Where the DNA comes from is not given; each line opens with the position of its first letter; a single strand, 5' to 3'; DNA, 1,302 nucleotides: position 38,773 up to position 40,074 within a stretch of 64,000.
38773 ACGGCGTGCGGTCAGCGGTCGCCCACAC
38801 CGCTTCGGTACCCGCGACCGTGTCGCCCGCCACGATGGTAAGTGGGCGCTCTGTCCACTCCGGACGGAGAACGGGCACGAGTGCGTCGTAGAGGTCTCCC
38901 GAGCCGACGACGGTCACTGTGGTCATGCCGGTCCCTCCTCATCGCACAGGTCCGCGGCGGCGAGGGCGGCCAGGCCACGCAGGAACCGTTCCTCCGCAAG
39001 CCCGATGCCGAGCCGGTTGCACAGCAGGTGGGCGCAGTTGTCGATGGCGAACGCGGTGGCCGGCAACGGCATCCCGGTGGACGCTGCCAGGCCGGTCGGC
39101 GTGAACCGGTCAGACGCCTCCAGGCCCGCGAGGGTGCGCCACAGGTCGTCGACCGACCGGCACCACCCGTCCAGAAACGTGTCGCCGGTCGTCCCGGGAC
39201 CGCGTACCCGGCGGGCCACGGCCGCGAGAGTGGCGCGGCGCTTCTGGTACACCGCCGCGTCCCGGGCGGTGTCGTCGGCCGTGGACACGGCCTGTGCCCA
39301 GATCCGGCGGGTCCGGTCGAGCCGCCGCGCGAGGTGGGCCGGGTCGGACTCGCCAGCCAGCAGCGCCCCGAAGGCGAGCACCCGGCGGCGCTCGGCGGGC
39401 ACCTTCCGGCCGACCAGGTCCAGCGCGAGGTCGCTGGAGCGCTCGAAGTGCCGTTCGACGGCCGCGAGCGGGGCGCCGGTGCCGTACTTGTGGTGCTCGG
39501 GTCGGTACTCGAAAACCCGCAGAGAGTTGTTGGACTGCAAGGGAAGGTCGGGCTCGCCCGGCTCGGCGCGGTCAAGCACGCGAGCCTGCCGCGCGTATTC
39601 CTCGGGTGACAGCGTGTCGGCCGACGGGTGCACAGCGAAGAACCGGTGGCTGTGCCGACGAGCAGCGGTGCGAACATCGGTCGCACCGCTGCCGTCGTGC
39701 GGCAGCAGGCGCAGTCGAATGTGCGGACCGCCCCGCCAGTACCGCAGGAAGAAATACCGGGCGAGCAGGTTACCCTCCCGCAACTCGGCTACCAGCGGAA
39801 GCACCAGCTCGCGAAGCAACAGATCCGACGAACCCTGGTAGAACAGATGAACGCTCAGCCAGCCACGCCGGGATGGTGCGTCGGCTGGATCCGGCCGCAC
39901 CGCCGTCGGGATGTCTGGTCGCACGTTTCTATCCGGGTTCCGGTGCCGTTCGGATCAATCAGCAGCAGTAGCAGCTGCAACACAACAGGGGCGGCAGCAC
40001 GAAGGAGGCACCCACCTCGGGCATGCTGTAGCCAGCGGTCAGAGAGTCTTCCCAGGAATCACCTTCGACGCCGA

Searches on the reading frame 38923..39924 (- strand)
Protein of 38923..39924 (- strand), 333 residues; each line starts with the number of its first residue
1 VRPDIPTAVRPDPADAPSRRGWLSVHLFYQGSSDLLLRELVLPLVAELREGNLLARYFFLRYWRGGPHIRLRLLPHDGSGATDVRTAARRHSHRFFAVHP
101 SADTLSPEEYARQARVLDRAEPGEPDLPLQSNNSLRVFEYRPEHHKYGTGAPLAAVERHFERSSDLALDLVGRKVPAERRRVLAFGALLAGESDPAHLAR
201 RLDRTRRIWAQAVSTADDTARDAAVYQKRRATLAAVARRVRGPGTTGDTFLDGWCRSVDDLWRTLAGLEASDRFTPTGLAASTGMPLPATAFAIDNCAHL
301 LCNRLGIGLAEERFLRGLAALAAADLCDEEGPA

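Call 7: search_protein_families(library=pfam, proteins=[window:38923-39924:-], max_evalue=0.01)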
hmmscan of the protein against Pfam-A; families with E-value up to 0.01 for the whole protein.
window:38923-39924:- (333 aa): 1 family
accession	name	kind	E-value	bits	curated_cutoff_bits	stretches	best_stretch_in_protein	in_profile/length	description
PF14028.11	Lant_dehydr_C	-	1.3e-36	127.5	24.4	1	22-320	1-252/255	Lantibiotic biosynthesis dehydratase C-term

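Call 8: search_protein_families(library=ncbifam, proteins=[window:38923-39924:-], max_evalue=0.01)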
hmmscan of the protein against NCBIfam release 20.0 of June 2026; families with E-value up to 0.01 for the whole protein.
window:38923-39924:- (333 aa): 2 families
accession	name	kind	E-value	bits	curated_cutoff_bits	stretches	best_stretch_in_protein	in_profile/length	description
TIGR03891.1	thiopep_ocin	subfamily_domain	2.3e-22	80.2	48.45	2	22-93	1-73/263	thiopeptide-type bacteriocin biosynthesis protein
NF045556.1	TbtD_PbtD_pyrid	equivalog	2.8e-22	79.4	325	1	22-276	2-265/354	thiopeptide maturation pyridine synthase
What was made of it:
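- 38923..39924 (-): C protein: 333-aa Lant_dehydr_C, inferred to be the glutamate-elimination partner of B (TbtC role). It is not the pyridine synthase. Pfam PF14028 at 127 bits and TIGR03891 at 80 bits (calls 7, 8). The TbtD_PbtD model scores only 79 bits against a cutoff of 325 (call 8).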

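Call 37: search_solved_structures(query=window:38923-39924:-, max_evalue=1, show_alignments=1)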
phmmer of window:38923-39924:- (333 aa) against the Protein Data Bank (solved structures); distinct sequences matched with E-value up to 1: 3.
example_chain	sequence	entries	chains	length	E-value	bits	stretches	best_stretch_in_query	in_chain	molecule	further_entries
9g04_A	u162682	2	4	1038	0.048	15.7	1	22-73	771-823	Thiopeptide-type bacteriocin biosynthesis domain containing protein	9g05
5lji_A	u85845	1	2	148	0.84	11.6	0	239-267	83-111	Flavodoxin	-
5ljl_A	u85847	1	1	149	0.85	11.6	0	239-267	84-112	Flavodoxin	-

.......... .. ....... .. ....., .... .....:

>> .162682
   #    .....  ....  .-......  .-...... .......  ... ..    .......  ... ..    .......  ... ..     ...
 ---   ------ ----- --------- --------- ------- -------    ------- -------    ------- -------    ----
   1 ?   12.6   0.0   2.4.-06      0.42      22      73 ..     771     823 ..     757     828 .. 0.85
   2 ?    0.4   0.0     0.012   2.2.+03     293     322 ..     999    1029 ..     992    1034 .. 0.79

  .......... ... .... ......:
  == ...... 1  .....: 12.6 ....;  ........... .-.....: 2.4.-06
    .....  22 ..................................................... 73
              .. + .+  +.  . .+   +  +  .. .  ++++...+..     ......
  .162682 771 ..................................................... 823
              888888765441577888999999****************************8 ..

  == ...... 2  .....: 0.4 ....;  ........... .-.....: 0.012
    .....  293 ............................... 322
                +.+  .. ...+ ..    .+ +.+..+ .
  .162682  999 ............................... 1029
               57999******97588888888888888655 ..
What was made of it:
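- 38923..39924 (-): There is no TbtD/PbtD hit in the PDB (call 37).
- Tried and rejected: It scores 79 bits against a cutoff of 325 on the TbtD/PbtD model and has no PDB TbtD hit (calls 8, 37).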
